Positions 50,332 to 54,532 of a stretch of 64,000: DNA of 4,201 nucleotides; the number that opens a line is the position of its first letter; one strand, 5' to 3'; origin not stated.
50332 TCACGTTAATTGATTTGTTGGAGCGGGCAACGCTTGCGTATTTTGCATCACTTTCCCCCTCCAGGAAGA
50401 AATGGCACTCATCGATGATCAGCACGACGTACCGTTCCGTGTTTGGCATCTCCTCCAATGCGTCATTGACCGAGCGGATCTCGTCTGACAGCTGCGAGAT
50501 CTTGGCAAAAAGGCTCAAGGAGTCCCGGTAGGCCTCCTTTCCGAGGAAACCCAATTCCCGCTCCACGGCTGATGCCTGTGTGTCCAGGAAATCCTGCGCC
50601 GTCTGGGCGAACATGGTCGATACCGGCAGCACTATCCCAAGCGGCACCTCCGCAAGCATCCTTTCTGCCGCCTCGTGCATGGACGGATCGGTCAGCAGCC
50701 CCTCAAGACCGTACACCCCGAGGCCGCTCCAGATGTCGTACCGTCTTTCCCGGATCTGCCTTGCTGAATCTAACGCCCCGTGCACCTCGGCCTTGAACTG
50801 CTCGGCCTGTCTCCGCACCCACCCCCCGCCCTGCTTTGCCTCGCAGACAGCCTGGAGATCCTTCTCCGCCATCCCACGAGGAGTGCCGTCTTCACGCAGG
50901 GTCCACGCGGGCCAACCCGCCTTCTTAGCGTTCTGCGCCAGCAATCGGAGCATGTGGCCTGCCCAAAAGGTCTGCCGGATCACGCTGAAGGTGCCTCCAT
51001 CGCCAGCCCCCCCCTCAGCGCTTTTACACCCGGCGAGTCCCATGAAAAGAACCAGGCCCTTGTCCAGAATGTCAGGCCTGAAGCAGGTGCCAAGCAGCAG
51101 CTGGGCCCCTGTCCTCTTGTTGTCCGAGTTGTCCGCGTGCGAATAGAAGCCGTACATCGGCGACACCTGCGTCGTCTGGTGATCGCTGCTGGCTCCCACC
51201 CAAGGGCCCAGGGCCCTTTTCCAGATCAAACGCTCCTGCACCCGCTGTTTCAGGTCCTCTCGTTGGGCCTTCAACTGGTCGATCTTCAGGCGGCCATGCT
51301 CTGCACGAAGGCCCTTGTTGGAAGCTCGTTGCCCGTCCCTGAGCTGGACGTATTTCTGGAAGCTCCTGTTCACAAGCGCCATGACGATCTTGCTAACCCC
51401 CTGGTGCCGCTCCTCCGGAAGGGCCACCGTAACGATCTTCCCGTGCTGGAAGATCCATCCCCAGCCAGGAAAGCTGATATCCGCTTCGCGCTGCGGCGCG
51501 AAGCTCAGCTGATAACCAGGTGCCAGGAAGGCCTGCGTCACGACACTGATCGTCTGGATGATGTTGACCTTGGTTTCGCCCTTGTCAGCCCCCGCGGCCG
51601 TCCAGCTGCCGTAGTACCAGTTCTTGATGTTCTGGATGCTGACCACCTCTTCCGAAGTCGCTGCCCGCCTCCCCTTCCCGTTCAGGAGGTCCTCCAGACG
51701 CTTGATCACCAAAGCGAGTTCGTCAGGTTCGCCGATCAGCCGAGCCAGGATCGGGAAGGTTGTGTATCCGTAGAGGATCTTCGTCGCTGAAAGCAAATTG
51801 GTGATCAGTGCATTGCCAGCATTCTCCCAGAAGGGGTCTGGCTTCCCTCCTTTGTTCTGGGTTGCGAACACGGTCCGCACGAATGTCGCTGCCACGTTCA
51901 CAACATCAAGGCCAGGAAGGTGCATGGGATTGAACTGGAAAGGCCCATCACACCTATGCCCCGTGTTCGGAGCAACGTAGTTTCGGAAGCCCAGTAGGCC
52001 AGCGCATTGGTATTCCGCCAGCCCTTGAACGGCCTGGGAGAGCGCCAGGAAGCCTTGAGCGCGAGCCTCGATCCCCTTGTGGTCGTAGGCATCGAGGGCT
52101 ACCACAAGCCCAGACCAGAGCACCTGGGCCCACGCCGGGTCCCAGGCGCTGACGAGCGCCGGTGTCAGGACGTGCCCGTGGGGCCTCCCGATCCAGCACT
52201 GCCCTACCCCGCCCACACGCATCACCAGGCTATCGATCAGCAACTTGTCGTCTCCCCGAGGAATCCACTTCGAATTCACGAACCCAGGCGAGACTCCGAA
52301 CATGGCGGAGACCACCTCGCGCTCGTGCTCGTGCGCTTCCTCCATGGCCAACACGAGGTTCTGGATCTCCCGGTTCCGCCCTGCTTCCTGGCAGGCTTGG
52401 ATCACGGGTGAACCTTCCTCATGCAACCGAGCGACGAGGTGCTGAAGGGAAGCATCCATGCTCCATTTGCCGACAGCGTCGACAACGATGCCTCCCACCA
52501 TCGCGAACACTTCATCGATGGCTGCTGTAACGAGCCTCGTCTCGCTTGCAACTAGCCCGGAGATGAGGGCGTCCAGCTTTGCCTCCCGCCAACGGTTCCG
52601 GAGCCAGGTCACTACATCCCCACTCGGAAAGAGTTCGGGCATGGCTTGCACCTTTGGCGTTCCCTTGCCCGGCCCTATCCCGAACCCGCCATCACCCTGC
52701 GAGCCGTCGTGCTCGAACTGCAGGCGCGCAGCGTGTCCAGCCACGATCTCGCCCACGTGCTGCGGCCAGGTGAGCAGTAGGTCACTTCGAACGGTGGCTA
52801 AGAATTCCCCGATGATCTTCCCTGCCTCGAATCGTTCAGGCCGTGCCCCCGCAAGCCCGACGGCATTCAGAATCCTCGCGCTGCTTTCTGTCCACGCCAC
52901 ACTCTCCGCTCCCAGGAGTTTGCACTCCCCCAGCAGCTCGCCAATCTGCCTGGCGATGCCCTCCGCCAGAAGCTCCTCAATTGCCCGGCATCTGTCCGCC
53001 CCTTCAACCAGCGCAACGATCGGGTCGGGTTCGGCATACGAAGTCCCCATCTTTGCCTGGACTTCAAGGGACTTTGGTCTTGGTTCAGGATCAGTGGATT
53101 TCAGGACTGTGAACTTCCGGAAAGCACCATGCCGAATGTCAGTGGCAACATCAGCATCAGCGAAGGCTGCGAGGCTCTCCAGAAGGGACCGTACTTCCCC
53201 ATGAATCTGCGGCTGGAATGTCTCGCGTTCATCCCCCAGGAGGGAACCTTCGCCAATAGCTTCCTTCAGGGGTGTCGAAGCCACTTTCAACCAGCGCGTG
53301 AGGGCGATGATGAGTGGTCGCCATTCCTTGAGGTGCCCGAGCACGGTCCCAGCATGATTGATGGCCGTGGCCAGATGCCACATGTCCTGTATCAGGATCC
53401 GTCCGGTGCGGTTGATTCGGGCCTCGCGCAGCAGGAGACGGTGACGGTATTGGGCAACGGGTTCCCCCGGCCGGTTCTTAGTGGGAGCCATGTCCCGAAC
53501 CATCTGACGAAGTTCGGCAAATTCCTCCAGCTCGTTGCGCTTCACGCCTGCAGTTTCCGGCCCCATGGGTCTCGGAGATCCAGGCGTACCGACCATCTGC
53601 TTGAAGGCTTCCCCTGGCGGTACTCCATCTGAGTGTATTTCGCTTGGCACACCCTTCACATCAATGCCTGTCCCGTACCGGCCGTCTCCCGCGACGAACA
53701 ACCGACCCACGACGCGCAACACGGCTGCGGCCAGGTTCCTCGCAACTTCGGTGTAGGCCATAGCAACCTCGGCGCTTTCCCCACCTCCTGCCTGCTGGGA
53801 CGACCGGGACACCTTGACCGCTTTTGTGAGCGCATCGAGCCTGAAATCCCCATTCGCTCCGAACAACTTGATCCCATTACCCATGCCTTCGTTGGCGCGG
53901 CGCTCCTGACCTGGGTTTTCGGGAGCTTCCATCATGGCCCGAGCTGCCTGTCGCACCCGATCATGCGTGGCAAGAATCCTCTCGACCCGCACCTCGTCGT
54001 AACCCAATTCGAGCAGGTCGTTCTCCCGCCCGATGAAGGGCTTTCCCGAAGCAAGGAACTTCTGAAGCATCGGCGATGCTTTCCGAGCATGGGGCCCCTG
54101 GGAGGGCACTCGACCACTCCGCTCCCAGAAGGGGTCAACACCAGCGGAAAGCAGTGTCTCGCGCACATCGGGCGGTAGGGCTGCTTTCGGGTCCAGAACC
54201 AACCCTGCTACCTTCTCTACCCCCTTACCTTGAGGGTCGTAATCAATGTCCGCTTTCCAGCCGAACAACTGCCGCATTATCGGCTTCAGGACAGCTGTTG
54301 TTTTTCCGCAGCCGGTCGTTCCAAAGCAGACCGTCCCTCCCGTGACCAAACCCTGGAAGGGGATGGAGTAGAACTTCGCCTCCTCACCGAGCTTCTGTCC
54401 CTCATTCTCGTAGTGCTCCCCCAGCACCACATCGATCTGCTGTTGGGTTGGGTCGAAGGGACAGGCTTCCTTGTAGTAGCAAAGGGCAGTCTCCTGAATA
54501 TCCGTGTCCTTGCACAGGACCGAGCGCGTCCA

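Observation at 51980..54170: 1729-aa coupling protein: a ~740-aa insertion splits the T4CP nucleotide-binding domain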

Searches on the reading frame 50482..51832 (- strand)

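Call 26: search_protein_families(library=phrogs, proteins=[window:50482-51832:-], max_evalue=1)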
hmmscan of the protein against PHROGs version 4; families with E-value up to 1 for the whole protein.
window:50482-51832:- (450 aa): 2 families
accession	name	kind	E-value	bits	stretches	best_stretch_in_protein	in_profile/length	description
phrog_25725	-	unknown function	0.24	12.2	1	60-85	10-36/57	-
phrog_3507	-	unknown function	0.28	12.8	0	42-86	10-54/102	-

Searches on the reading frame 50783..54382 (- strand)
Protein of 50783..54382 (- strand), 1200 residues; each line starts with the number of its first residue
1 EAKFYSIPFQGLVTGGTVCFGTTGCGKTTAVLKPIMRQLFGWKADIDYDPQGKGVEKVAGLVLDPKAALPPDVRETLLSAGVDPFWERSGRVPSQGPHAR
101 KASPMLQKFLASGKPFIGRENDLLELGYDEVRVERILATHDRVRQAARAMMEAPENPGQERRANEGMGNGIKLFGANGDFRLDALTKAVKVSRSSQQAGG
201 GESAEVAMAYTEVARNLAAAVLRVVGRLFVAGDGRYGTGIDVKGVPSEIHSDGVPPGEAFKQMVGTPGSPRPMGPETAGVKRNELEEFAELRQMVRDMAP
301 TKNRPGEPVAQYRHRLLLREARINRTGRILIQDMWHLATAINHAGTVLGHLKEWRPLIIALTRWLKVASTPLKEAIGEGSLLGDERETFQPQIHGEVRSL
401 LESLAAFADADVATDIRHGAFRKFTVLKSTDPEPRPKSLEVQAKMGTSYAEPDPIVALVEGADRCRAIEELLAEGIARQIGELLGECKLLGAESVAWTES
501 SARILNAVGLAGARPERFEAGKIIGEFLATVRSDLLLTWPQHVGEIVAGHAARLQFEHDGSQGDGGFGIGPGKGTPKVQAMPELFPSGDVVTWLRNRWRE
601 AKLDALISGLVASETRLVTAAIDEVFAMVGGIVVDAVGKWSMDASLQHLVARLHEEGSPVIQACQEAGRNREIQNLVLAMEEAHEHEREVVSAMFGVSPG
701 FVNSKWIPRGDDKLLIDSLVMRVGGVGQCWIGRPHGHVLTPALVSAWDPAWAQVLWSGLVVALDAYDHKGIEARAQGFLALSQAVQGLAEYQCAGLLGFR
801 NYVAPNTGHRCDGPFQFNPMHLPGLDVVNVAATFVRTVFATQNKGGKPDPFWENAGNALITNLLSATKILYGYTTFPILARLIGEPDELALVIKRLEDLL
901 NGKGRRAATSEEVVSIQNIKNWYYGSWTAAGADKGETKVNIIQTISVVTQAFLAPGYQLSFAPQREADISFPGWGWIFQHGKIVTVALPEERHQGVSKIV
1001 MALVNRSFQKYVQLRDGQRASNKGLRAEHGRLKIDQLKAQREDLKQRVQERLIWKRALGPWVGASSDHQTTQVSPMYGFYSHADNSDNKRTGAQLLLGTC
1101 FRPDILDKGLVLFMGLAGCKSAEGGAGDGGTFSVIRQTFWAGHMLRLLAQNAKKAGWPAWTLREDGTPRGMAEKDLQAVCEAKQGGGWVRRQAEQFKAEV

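Call 30: search_protein_representatives(protein=window:50783-54382:-)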
Query: 1200 residues. Proteins with E-value up to 0.001 (for the whole library): 83; up to 1e-10: 11; up to 1e-30: 7. The best 83 are listed.
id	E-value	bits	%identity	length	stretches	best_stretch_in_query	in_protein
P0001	0.0e+00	2751.3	100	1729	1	1-1200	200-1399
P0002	1.1e-172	593.1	48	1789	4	728-1063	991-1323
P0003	4.2e-144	498.5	39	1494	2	726-1172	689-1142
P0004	3.7e-105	369.5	35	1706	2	726-1061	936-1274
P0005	1.2e-91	324.7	35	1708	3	728-1064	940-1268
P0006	7.1e-91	322.2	36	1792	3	725-1046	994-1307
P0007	1.7e-50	188.4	35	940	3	1-88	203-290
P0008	2.5e-28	115.0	42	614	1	904-1057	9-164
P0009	3.2e-20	88.2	69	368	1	2-66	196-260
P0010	3.6e-13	64.8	31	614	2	815-1006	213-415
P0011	7.6e-11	57.1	28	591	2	811-1014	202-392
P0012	5.5e-10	54.3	29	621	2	818-1017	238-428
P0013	4.4e-09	51.3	27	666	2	832-1015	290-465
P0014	4.7e-09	51.2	34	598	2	878-1031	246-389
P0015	2.7e-08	48.7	29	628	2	813-1017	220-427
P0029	3.1e-06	41.9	26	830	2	812-1016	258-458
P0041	1.4e-05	39.7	25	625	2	812-1016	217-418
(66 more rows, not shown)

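Call 37: find_encoding_contigs(protein=P0002, flank=10000, max_places=3)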
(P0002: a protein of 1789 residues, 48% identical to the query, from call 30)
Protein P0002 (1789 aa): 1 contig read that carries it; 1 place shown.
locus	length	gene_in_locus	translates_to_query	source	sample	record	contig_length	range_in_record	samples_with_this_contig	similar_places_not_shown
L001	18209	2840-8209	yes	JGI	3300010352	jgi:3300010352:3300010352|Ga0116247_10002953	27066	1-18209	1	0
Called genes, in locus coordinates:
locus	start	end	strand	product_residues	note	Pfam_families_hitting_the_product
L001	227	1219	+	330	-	-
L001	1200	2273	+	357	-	-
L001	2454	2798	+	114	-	-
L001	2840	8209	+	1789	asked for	PF10412:TrwB_AAD_bind (faint), PF12696:TraG-D_C (weak)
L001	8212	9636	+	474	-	-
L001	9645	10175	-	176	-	PF12796:Ank_2, PF13637:Ank_4 (faint), PF00023:Ank (faint), PF13606:Ank_3 (faint)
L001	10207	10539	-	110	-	-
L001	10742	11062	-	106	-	-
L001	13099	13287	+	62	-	-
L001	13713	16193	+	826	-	-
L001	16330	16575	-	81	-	-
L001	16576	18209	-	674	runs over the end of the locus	-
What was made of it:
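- An ankyrin-repeat gene lies next to one relative (L001, call 37).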

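Call 38: find_encoding_contigs(protein=P0004, flank=10000, max_places=3)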
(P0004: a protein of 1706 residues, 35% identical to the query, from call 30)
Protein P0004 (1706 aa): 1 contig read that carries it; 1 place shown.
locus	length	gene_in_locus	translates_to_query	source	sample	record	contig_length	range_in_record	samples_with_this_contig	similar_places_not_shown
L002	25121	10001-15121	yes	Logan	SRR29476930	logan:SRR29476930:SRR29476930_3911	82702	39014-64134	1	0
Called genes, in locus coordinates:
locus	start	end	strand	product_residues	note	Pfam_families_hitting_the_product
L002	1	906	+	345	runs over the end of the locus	PF01656:CbiA (weak)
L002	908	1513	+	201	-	-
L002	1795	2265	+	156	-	-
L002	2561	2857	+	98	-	-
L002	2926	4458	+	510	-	-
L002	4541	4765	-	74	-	-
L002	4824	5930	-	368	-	PF01476:LysM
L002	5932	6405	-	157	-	-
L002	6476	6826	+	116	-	-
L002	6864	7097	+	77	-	-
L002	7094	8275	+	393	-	-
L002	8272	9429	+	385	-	-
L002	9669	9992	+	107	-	-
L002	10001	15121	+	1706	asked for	PF10412:TrwB_AAD_bind (weak), PF12696:TraG-D_C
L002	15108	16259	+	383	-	-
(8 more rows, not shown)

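Call 39: find_encoding_contigs(protein=P0005, flank=10000, max_places=3)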
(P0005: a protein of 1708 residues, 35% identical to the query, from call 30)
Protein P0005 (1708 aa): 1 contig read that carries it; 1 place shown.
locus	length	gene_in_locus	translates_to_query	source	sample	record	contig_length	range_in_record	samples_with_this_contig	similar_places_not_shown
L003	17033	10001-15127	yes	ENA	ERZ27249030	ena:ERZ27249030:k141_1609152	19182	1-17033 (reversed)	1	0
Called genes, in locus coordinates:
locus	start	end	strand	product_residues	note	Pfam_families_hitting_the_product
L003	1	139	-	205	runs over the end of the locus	-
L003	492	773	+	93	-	-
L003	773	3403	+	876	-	-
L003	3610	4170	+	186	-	-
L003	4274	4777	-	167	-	PF13801:Metal_resist (weak), PF16231:DUF4890 (faint), PF07813:LTXXQ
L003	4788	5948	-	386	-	PF01476:LysM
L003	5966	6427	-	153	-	-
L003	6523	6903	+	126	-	-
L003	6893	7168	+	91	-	-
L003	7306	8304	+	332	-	-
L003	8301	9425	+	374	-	-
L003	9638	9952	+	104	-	-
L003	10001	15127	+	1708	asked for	PF10412:TrwB_AAD_bind, PF12696:TraG-D_C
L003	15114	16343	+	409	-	-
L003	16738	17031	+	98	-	?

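Call 40: find_encoding_contigs(protein=P0006, flank=10000, max_places=3)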
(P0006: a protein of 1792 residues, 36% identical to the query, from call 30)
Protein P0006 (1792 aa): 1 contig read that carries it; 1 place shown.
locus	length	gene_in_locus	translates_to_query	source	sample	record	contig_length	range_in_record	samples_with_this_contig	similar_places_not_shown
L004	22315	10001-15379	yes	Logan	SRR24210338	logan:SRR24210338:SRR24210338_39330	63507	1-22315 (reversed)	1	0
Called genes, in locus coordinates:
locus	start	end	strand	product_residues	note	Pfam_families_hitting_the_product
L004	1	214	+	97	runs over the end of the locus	PF00216:Bac_DNA_binding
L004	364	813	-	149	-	-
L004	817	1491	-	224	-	PF01656:CbiA, PF09140:MipZ, PF10609:ParA (faint), PF13614:AAA_31 (weak)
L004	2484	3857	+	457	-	-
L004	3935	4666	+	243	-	PF00929:RNase_T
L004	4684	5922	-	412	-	PF01476:LysM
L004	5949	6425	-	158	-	-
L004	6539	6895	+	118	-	PF00216:Bac_DNA_binding (weak)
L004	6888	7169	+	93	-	-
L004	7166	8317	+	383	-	-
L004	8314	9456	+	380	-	-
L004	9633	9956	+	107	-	-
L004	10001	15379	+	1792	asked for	PF10412:TrwB_AAD_bind, PF12696:TraG-D_C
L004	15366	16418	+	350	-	-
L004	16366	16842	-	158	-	-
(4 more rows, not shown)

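Call 41: find_encoding_contigs(protein=P0003, flank=10000, max_places=3)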
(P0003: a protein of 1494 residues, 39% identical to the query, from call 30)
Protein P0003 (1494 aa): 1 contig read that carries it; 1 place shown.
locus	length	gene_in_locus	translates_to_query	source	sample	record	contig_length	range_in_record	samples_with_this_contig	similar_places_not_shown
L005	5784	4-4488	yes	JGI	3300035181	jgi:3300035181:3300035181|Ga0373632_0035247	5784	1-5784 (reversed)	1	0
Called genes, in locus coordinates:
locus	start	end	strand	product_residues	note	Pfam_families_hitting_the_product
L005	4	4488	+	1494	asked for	PF12696:TraG-D_C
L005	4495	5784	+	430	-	?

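Call 84: find_encoding_contigs(protein=P0010, flank=8000, max_places=2)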
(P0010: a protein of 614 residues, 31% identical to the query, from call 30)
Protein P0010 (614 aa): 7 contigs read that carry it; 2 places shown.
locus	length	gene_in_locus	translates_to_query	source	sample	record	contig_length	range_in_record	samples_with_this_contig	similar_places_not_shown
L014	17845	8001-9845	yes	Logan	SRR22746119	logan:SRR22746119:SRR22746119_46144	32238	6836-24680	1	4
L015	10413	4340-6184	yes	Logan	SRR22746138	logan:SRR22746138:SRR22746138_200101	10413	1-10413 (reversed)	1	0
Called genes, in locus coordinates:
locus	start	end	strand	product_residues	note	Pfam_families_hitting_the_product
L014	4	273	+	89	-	-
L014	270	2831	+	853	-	PF19044:P-loop_TraG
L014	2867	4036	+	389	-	-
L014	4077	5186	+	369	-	-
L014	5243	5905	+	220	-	-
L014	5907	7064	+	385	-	PF03743:TrbI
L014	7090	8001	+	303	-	PF20030:bpMoxR, PF07728:AAA_5, PF17868:AAA_lid_8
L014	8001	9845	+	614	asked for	-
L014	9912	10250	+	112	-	-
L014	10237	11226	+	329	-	-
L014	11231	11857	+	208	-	-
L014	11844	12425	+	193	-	PF01464:SLT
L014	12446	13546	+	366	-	PF04055:Radical_SAM, PF19288:CofH_C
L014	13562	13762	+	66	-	PF02597:ThiS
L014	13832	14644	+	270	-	PF05690:ThiG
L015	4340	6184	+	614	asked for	-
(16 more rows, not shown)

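Call 85: find_encoding_contigs(protein=P0011, flank=8000, max_places=2)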
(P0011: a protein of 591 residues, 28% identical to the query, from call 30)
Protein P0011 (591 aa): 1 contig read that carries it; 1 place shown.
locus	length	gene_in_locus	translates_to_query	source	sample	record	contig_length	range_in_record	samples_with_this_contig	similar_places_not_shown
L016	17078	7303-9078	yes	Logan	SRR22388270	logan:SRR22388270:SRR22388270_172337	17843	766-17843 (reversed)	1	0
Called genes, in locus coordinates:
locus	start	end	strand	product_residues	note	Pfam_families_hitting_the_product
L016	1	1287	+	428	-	?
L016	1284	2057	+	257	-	-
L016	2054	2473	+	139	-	-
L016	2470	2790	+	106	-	-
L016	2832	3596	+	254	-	-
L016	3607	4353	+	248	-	PF04610:TrbL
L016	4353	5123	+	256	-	PF04335:VirB8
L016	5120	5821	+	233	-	PF03524:CagX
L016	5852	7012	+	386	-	PF03743:TrbI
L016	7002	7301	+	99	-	-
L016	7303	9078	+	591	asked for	PF10412:TrwB_AAD_bind (faint), PF12696:TraG-D_C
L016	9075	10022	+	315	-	PF00437:T2SSE, PF27713:UCP018868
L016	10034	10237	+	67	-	-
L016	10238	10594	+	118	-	-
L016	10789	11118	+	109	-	-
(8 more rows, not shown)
